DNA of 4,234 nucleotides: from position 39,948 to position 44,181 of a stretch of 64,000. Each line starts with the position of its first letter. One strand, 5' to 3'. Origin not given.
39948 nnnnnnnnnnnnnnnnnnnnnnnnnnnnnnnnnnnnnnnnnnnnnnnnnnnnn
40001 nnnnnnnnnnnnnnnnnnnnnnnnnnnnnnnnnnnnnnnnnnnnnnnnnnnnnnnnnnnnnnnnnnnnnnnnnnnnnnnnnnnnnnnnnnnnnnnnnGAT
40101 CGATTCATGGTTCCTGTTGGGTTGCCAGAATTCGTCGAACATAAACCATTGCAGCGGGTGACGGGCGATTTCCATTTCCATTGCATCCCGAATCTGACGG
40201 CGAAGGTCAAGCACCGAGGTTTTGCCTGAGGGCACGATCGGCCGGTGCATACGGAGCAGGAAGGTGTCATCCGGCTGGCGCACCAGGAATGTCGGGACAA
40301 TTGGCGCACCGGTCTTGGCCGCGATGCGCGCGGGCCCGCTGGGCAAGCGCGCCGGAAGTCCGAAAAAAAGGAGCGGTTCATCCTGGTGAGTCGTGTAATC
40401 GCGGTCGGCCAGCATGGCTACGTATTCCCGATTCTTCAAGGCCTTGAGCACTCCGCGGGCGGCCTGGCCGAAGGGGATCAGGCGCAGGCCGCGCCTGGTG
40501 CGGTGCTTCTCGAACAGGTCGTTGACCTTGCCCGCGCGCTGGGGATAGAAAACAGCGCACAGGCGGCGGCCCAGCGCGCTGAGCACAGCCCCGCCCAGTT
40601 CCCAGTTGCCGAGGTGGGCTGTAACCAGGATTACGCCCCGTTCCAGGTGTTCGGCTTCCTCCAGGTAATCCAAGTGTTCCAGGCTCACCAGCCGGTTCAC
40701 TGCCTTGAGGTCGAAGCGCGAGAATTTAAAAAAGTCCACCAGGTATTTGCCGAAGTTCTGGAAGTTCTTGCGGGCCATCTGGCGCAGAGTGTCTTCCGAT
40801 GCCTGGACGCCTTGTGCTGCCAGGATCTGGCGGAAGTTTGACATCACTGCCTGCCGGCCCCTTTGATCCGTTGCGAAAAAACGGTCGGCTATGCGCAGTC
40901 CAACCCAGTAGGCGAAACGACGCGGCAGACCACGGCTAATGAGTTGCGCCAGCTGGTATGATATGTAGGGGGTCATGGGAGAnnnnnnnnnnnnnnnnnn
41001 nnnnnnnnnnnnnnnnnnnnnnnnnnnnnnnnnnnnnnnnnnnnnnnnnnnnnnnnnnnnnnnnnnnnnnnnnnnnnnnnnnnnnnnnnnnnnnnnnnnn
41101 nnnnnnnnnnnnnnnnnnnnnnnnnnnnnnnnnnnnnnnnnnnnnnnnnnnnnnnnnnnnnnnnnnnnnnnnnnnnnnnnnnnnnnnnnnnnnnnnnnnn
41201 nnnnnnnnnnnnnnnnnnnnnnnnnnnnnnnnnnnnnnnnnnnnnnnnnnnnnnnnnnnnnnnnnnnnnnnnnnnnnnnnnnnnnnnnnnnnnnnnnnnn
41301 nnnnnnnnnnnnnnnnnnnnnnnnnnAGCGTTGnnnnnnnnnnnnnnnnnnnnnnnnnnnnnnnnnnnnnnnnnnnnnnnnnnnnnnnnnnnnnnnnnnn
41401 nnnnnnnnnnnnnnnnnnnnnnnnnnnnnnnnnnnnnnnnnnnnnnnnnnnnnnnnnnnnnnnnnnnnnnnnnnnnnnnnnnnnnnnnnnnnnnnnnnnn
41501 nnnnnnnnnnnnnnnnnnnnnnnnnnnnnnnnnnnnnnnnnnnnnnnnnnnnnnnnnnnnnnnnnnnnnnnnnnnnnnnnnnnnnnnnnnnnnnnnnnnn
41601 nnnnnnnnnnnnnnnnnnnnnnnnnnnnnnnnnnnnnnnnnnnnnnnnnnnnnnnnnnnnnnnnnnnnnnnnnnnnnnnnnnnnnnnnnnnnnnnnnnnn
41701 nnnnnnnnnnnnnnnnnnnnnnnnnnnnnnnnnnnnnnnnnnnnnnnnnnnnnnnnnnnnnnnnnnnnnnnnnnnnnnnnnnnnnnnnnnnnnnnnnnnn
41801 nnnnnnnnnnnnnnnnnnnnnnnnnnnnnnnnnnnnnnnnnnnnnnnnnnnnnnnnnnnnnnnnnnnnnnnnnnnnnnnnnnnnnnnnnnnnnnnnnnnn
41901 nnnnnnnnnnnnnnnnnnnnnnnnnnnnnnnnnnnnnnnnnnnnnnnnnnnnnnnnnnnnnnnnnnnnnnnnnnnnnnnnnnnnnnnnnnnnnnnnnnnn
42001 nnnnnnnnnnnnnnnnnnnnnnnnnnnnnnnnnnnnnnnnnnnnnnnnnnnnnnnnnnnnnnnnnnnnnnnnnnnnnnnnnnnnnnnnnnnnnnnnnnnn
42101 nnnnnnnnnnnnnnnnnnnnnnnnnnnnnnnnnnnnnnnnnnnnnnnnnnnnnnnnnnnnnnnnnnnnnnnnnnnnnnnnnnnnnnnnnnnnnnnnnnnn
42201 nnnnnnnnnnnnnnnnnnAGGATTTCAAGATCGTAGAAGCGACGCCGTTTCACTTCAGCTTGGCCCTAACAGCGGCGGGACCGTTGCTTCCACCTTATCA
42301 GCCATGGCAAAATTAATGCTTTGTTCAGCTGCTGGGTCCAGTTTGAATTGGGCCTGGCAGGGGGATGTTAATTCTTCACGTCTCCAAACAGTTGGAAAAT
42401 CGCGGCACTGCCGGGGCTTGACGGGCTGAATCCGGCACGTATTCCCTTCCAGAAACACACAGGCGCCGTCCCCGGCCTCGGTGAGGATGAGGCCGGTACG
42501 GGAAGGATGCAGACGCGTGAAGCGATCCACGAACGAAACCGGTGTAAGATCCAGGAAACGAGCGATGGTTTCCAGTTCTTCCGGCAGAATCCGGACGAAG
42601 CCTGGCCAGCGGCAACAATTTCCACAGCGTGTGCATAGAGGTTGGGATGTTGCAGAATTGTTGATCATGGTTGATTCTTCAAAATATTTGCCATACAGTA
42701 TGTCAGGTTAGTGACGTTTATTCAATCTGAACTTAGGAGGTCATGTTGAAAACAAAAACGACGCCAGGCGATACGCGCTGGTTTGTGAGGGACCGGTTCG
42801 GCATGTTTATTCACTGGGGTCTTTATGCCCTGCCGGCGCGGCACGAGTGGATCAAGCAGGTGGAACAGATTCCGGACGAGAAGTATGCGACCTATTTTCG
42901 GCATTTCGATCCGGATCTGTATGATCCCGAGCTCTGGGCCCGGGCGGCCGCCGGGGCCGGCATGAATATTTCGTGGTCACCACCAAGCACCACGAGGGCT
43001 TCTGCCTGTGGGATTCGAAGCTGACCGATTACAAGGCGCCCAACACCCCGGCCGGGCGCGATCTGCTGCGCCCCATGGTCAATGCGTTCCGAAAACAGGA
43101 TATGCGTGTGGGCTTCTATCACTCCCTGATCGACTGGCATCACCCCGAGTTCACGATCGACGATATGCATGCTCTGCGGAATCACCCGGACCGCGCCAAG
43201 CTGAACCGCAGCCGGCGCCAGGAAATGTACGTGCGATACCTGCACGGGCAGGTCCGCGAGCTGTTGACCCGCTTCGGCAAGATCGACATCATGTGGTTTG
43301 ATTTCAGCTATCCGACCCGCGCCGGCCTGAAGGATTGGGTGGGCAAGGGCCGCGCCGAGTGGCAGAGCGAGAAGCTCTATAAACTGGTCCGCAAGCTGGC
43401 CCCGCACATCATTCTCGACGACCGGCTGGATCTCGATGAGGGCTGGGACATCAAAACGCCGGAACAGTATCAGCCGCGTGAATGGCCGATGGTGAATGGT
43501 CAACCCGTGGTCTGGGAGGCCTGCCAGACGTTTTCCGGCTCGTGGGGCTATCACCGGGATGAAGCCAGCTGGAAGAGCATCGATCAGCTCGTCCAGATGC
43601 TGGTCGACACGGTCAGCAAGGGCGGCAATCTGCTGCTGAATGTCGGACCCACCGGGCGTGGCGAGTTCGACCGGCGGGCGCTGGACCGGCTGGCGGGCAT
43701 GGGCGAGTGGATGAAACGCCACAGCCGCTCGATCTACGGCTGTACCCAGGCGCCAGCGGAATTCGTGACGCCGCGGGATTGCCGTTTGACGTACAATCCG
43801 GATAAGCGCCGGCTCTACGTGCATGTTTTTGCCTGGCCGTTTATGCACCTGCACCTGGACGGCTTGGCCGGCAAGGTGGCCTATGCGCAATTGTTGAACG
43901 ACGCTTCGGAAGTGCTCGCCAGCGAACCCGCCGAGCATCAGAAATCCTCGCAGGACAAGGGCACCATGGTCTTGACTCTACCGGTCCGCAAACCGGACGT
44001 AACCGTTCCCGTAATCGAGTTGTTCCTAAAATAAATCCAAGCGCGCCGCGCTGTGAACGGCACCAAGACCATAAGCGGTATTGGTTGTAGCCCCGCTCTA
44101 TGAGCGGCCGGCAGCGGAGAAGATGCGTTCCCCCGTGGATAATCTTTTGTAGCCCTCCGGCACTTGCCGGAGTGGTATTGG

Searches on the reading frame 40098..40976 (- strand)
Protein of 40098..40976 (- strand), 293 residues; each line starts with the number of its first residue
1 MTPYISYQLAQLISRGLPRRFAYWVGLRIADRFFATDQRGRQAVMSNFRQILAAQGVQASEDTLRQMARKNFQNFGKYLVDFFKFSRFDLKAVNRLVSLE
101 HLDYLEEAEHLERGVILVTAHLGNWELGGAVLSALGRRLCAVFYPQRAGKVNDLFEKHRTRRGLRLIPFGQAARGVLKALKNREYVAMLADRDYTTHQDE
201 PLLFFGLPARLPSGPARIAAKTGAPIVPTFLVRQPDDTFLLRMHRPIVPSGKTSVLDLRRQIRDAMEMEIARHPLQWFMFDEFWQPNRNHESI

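Call 28: search_protein_families(library=pfam, proteins=[window:40098-40976:-], max_evalue=0.001)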
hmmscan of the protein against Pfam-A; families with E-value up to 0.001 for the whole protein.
window:40098-40976:- (293 aa): 1 family
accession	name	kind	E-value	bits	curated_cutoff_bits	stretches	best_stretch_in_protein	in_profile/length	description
PF03279.18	Lip_A_acyltrans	-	5.4e-44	151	22.3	1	13-284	25-293/295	Bacterial lipid A biosynthesis acyltransferase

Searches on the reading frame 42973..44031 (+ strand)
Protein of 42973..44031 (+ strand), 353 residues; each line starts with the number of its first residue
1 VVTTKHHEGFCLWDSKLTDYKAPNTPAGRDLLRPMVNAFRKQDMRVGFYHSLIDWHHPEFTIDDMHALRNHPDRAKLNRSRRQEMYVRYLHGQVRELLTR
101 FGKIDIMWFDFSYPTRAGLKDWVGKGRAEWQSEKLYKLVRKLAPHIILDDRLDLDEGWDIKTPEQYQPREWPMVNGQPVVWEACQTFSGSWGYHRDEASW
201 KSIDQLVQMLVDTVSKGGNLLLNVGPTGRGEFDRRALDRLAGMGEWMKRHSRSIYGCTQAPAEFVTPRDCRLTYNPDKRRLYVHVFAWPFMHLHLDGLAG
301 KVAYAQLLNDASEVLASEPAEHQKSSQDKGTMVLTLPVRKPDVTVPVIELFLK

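Call 34: search_protein_families(library=pfam, proteins=[window:42973-44031:+], max_evalue=0.001)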
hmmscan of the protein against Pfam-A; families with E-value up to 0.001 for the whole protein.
window:42973-44031:+ (353 aa): 1 family
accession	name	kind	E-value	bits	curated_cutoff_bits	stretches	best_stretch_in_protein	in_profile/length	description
PF01120.23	Alpha_L_fucos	-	8.3e-64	216.6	25.2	1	1-250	112-343/345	Alpha-L-fucosidase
